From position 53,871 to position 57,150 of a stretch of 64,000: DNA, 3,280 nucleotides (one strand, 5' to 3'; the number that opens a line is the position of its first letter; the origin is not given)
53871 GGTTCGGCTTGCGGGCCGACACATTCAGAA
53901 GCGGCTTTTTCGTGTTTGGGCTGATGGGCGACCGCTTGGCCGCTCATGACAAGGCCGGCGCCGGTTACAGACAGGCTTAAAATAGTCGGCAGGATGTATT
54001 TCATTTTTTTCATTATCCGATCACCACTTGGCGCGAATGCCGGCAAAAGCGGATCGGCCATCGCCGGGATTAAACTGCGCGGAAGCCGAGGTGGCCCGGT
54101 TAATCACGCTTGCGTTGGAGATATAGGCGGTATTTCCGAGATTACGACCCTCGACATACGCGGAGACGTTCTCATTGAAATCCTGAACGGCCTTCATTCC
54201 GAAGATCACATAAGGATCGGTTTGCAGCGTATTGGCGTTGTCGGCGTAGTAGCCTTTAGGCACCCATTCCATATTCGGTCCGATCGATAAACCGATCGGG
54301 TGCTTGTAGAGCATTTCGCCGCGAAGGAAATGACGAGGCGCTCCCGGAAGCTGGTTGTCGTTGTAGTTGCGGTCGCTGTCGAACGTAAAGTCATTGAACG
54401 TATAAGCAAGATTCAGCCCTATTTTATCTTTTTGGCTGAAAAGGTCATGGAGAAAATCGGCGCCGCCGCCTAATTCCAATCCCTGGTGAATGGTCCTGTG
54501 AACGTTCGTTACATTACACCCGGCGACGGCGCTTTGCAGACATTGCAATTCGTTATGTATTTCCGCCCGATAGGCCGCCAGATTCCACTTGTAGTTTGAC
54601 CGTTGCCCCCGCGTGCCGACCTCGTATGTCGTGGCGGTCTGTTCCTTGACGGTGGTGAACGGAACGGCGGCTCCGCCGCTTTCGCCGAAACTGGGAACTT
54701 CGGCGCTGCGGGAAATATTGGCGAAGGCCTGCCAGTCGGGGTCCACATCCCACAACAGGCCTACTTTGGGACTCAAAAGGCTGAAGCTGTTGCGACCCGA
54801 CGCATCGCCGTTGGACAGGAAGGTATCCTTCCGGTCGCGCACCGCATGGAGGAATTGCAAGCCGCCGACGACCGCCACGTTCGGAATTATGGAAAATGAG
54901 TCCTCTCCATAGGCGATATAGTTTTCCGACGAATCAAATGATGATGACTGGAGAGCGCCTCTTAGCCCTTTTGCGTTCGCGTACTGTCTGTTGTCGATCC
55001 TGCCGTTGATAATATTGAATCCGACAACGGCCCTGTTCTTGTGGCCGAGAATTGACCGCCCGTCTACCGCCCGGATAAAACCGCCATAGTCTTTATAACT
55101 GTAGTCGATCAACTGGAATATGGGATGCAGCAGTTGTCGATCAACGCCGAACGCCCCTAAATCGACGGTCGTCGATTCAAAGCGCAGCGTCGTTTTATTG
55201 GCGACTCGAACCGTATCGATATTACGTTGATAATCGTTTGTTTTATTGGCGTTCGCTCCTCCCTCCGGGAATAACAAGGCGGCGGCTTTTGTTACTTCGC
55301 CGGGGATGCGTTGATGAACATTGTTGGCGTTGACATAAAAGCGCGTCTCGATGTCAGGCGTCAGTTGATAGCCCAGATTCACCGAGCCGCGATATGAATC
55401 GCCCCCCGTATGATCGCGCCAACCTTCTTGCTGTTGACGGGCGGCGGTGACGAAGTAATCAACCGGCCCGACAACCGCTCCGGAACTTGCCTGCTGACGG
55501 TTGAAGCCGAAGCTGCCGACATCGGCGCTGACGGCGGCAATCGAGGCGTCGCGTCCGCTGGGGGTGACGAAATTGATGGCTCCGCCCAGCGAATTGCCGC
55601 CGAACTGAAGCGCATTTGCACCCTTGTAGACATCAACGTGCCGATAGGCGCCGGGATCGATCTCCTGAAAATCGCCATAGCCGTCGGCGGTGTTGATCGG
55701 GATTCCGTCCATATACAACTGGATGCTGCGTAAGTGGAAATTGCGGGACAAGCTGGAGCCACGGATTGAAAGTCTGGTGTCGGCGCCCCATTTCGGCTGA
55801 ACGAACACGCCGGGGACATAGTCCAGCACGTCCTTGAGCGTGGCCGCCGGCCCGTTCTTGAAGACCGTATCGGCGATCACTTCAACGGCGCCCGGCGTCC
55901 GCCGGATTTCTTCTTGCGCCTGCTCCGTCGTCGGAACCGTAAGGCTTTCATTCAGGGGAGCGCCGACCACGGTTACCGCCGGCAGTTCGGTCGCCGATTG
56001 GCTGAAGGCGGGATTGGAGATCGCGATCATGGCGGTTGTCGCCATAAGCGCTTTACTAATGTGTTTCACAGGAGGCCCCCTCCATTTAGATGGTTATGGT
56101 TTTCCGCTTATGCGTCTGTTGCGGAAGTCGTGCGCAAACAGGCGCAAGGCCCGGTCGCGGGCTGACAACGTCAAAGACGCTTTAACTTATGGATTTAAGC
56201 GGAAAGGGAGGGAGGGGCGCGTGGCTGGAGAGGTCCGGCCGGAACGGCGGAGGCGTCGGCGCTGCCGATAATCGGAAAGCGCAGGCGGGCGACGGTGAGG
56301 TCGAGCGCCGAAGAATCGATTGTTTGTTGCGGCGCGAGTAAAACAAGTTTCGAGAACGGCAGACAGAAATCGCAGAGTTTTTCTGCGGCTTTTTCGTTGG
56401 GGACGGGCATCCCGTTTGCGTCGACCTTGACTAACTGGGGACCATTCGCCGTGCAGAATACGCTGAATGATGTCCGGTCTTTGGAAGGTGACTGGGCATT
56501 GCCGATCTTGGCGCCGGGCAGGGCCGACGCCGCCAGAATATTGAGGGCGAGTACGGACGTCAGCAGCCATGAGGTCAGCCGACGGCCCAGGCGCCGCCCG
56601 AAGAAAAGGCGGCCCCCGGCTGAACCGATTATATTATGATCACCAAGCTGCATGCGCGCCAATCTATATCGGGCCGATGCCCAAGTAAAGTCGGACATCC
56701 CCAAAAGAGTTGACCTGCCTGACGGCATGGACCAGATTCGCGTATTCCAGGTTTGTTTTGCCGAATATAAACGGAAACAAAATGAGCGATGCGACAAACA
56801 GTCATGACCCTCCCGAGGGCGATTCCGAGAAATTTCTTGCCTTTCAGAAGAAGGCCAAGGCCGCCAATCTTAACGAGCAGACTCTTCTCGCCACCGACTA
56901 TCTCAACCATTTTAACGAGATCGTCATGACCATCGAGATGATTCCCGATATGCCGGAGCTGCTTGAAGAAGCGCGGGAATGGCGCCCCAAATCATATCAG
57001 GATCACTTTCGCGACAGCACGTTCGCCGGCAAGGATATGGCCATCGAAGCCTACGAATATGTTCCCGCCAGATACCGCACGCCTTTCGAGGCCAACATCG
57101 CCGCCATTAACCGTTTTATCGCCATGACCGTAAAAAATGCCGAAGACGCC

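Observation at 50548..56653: Self-contained TonB uptake operon with an Asp-box propeller and a thioredoxin-fold protein wedged between receptor and TonB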

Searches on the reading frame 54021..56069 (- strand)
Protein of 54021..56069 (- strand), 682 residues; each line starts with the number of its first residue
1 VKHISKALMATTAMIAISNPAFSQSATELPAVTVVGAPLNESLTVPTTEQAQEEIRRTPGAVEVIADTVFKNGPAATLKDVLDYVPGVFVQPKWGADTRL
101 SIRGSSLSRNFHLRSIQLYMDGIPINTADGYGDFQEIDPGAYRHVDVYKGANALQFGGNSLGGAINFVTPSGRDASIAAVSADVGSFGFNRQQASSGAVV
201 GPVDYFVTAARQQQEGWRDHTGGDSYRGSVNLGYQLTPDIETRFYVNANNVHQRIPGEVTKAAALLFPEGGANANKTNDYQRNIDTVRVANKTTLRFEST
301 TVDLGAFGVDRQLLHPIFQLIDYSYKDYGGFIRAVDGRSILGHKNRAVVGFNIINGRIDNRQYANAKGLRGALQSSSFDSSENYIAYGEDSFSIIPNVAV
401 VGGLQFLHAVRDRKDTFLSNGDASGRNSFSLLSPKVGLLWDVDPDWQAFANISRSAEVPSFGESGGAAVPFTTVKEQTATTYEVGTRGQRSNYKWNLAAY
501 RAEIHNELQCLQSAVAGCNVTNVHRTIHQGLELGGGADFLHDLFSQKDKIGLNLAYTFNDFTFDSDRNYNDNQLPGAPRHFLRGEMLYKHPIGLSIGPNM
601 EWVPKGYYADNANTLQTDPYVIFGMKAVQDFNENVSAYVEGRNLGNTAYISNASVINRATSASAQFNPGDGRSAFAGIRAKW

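Call 3: search_protein_families(library=pfam, proteins=[window:54021-56069:-], max_evalue=0.01)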
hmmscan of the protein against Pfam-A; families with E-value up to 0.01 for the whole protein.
window:54021-56069:- (682 aa): 2 families
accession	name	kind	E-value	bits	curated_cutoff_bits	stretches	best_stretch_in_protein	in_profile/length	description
PF00593.30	TonB_dep_Rec_b-barrel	-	1.3e-37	131.1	27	1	192-644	24-436/436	TonB dependent receptor-like, beta-barrel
PF07715.20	Plug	-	6.2e-20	72.1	23.9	1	55-164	2-107/107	TonB-dependent Receptor Plug Domain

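Call 4: search_protein_families(library=ncbifam, proteins=[window:54021-56069:-], max_evalue=0.01)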
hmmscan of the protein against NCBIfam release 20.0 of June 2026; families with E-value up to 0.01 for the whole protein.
window:54021-56069:- (682 aa): 23 families
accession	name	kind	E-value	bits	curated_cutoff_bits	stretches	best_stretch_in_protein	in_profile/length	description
TIGR01783.1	TonB-siderophor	subfamily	2.2e-52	178.6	223.5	2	397-674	376-641/649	TonB-dependent siderophore receptor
NF041535.1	TonB_rec_PqqU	equivalog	1e-40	139.7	1200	2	56-276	14-242/676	TonB-dependent receptor PqqU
TIGR01786.1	TonB-hemlactrns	subfamily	1.3e-22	80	323.75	2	45-174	5-138/719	TonB-dependent hemoglobin/transferrin/lactoferrin family receptor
NF041676.1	FecA_OM_dicitr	equivalog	2.1e-20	72.3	1100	2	24-171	106-250/773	TonB-dependent Fe(3+) dicitrate receptor FecA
TIGR01785.1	TonB-hemin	subfamily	1.2e-17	63.6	316.85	1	42-487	3-479/677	TonB-dependent heme/hemoglobin receptor family protein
NF038079.1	TonB_sider_MxcH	equivalog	2.8e-14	52.1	925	1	44-210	119-279/792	TonB-dependent siderophore myxochelin receptor MxcH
TIGR01779.1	TonB-B12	equivalog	4.1e-13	48.8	599.7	1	40-221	28-206/614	TonB-dependent vitamin B12 receptor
NF007926.1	PRK10641.1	equivalog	6.4e-12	44.8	836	2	60-202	46-184/617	TonB-dependent vitamin B12 receptor BtuB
NF007349.0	PRK09840.1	equivalog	1.3e-11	43.2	686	2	46-254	59-259/760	catecholate siderophore receptor Fiu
NF010651.0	PRK14050.1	equivalog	1.1e-10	40.3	884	1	47-246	68-263/730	TonB-dependent siderophore receptor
NF052649.1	TonRcptRhtA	equivalog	3.7e-10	38.6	1100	1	6-204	8-201/744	TonB-dependent siderophore receptor RhtA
NF007465.0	PRK10044.1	equivalog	4.9e-09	34.9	803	1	27-185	54-202/726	ferrichrome porin FhuA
NF047944.1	FoxamRcptFoxA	equivalog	9.5e-09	34.1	1300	1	4-204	5-194/697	ferrioxamine B receptor FoxA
NF049960.1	siderphRecptFauA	equivalog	1e-07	30.8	900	1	19-194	29-206/727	TonB-dependent alcaligin siderophore receptor FauA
NF007478.2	PRK10064.1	equivalog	4.3e-07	28.6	745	1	32-183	21-171/663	catecholate siderophore receptor CirA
TIGR01778.1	TonB-copper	equivalog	0.00036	19.4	472.45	1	71-220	10-159/637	TonB-dependent copper receptor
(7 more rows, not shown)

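Call 25: search_solved_structures(query=window:54021-56069:-, max_evalue=1e-10)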
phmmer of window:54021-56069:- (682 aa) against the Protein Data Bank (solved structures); distinct sequences matched with E-value up to 1e-10: 4.
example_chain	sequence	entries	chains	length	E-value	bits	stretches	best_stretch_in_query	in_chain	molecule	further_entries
6v81_A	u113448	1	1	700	1.2e-33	119.6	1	22-276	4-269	Probable TonB-dependent receptor YncD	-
9c4o_A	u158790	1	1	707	1.6e-32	115.9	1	42-276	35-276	Pyrroloquinoline quinone transporter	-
1pnz_A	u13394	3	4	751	1.2e-13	53.6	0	37-178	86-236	Iron(III) dicitrate transport protein fecA precursor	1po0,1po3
1kmo_A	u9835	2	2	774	1.3e-13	53.4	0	37-178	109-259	Iron(III) dicitrate transport protein fecA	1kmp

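Call 49: find_homologous_proteins(query=window:54021-56069:-, max_evalue=1e-30)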
Query window:54021-56069:- (682 aa): 4149 proteins with E <= 1e-30 among 8000 candidates; the best 120 are listed.
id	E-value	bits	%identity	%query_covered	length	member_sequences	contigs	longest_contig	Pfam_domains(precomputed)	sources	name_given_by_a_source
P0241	0.0e+0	1552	100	100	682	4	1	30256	PF07715.21,PF00593.31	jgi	-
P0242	0.0e+0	1332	86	98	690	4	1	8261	PF07715.21,PF00593.31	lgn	-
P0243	0.0e+0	1130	74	95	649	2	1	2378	PF07715.21,PF00593.31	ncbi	-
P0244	2.7e-280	950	62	97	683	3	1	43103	PF07715.21,PF00593.31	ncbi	-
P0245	3.0e-278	943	61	100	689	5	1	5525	PF07715.21,PF00593.31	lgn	-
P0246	2.1e-272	923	63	95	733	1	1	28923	PF07715.21,PF00593.31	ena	-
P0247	3.6e-272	923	60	100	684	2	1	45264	PF07715.21,PF00593.31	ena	-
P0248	7.0e-271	918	61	96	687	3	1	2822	PF07715.21,PF00593.31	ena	-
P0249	2.1e-270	917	59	99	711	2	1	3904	PF07715.21,PF00593.31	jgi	jgi:iron complex outermembrane receptor protein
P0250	2.9e-270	916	57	100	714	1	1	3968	PF07715.21,PF00593.31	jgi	jgi:iron complex outermembrane receptor protein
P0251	6.7e-270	915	61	95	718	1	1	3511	PF07715.21,PF00593.31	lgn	-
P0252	1.2e-269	914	59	99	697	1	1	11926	PF07715.21,PF00593.31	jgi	jgi:iron complex outermembrane recepter protein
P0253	3.1e-269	913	60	100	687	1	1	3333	PF07715.21,PF00593.31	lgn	-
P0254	3.9e-269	913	63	95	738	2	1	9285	PF07715.21,PF00593.31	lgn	-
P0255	1.0e-268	911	59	100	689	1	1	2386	PF07715.21,PF00593.31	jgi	jgi:iron complex outermembrane receptor protein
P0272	5.9e-267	905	57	99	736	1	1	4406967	PF07715.21,PF00593.31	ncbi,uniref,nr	ncbi:TonB-dependent receptor [Nitrobacter hamburgensis X14]|uniref:TonB-dependent receptor n=1 Tax=N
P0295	3.4e-265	900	59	100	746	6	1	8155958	PF07715.21,PF00593.31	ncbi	ncbi:iron complex outermembrane receptor protein [Bradyrhizobium sp. USDA 3650]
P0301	4.7e-265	899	58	99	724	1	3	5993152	PF07715.21,PF00593.31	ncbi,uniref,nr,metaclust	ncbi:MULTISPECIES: TonB-dependent receptor [Rhodopseudomonas]|uniref:Ligand-gated channel protein n=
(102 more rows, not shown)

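Call 50: find_encoding_contigs(protein=P0272, flank=7000, max_places=1)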
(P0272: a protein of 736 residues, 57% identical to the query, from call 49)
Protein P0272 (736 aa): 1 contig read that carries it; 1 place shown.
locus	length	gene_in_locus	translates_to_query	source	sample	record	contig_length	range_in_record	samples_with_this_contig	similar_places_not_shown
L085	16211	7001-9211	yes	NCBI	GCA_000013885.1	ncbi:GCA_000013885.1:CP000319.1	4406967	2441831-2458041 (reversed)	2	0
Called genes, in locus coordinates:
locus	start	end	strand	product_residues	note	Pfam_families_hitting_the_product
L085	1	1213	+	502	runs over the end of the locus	PF01059:Oxidored_q5_N (weak), PF00361:Proton_antipo_M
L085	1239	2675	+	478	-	PF19530:Ndh2_N (faint), PF00361:Proton_antipo_M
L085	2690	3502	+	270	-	PF03099:BPL_LplA_LipB, PF02237:BPL_C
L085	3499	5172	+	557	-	PF00753:Lactamase_B, PF12706:Lactamase_B_2 (weak), PF22505:RNase_J_b_CASP, PF07521:RMMBL, PF17770:RNase_J_C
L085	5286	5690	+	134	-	PF00903:Glyoxalase, PF13468:Glyoxalase_3 (weak), PF13669:Glyoxalase_4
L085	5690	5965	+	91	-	PF07330:DUF1467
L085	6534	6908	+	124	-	PF11162:DUF2946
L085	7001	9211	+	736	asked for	PF07715:Plug, PF00593:TonB_dep_Rec_b-barrel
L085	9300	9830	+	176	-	PF04314:LpqE-like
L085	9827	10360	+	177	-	PF07987:DUF1775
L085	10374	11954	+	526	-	PF04234:CopC, PF05425:CopD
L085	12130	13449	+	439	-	PF00587:tRNA-synt_2b, PF03129:HGTP_anticodon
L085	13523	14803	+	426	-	PF12704:MacB_PCD, PF02687:FtsX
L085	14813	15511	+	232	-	PF00005:ABC_tran, PF13304:AAA_21 (faint)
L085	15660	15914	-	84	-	PF12071:DUF3551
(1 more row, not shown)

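Call 51: find_encoding_contigs(protein=P0295, flank=7000, max_places=1)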
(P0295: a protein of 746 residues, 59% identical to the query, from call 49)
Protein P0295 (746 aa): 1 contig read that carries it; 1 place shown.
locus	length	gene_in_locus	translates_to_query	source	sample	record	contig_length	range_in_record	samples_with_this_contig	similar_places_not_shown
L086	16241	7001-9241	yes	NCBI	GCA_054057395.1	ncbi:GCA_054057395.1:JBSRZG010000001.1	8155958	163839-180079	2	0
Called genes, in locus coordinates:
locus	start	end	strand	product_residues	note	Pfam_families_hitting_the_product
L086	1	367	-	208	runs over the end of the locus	PF00126:HTH_1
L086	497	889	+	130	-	PF01042:Ribonuc_L-PSP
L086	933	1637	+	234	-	PF14196:ATC_hydrolase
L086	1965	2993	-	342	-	PF02653:BPD_transp_2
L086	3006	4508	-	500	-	PF00005:ABC_tran, PF13304:AAA_21 (faint), PF00005:ABC_tran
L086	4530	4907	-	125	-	PF13407:Peripla_BP_4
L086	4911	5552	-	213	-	PF13407:Peripla_BP_4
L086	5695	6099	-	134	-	PF00042:Globin (weak)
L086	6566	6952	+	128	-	PF11162:DUF2946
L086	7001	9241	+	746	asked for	PF07715:Plug, PF00593:TonB_dep_Rec_b-barrel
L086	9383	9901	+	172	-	PF04314:LpqE-like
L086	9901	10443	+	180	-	PF07987:DUF1775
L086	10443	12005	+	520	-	PF04234:CopC, PF05425:CopD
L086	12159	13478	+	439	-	PF00587:tRNA-synt_2b, PF03129:HGTP_anticodon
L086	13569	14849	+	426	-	PF12704:MacB_PCD, PF02687:FtsX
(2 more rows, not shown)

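Call 52: find_encoding_contigs(protein=P0301, flank=7000, max_places=1)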
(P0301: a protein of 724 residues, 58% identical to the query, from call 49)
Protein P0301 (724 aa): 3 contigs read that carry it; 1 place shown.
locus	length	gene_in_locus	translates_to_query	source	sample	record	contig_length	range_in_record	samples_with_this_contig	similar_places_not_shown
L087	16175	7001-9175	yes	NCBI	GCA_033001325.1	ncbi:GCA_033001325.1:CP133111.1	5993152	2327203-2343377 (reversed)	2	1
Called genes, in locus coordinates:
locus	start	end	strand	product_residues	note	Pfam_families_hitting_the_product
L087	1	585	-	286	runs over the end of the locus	PF12849:PBP_like_2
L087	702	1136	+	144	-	-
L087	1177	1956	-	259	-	PF00378:ECH_1, PF16113:ECH_2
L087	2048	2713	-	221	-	-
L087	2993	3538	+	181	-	PF07638:Sigma70_ECF (weak), PF04542:Sigma70_r2, PF08281:Sigma70_r4_2, PF04545:Sigma70_r4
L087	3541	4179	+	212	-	PF06532:NrsF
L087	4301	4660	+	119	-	-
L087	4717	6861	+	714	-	PF07715:Plug, PF00593:TonB_dep_Rec_b-barrel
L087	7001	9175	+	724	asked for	PF07715:Plug, PF00593:TonB_dep_Rec_b-barrel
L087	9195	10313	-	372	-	PF10098:DUF2336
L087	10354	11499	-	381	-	PF00990:GGDEF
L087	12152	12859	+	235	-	-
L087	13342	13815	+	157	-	PF27794:CHP03809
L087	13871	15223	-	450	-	PF12708:Pect-lyase_RHGA_epim (weak), PF05048:NosD, PF13229:Beta_helix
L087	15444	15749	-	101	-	-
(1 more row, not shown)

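Call 61: search_solved_structures(query=window:54021-56069:-, max_evalue=0.001)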
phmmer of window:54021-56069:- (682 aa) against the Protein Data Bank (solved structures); distinct sequences matched with E-value up to 0.001: 20.
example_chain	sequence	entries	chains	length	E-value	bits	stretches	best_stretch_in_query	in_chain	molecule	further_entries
6v81_A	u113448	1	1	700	1.2e-33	119.6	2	22-276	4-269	Probable TonB-dependent receptor YncD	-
9c4o_A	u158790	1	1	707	1.6e-32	115.9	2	42-276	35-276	Pyrroloquinoline quinone transporter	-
1pnz_A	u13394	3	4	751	1.2e-13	53.6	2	37-178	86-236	Iron(III) dicitrate transport protein fecA precursor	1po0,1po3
1kmo_A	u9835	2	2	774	1.3e-13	53.4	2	37-178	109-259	Iron(III) dicitrate transport protein fecA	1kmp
5fp1_A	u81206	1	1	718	1e-09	40.5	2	473-664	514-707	TONB-DEPENDENT SIDEROPHORE RECEPTOR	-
3fhh_A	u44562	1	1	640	6.7e-08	34.5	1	41-188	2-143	Outer membrane heme receptor ShuA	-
9dir_B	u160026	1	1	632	7.8e-08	34.3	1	41-188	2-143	Outer membrane heme/hemoglobin receptor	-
3efm_A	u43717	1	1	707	9.4e-08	34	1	27-197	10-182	Ferric alcaligin siderophore receptor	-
9dhe_A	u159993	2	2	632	1.1e-07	33.9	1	41-188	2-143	TonB-dependent receptor | Outer membrane heme/hemoglobin receptor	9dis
6i96_A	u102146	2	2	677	1.4e-07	33.5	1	55-189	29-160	Metal-pseudopaline receptor CntO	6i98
6i97_A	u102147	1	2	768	1.8e-07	33.1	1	55-189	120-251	Metal-pseudopaline receptor CntO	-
6z8a_A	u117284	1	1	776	1.9e-07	33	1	55-189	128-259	Ferrioxamine receptor FoxA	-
8b43_A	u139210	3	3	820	2.4e-07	32.7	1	55-189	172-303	Metal-pseudopaline receptor CntO | Ferrioxamine receptor FoxA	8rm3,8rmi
4epa_A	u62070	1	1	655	8.6e-07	30.9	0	75-228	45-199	Pesticin receptor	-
9gbc_A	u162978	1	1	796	2.8e-06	29.2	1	60-198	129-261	TonB-linked outer membrane receptor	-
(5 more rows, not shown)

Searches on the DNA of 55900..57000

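Call 79: search_rna_families(source=window, start=55900, end=57000, threshold=evalue, max_evalue=1)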
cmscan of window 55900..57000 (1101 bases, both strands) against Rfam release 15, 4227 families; matches with E-value up to 1: 0.
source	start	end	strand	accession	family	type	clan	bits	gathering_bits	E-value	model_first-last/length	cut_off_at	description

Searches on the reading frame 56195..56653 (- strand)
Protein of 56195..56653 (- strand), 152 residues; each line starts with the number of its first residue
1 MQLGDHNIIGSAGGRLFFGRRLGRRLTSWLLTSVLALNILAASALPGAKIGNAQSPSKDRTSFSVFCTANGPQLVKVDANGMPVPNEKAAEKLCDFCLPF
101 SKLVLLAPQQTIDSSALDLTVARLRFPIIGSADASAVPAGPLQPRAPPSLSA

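Call 3: search_protein_families(library=pfam, proteins=[window:56195-56653:-], max_evalue=0.01)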
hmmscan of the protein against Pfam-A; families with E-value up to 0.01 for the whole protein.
window:56195-56653:- (152 aa): 1 family
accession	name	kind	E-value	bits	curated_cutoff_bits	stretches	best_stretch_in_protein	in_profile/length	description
PF11162.13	DUF2946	-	4e-05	24.8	23.7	1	34-148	7-117/117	Protein of unknown function (DUF2946)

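Call 4: search_protein_families(library=ncbifam, proteins=[window:56195-56653:-], max_evalue=0.01)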
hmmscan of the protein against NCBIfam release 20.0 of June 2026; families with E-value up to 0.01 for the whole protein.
window:56195-56653:- (152 aa): 0 families
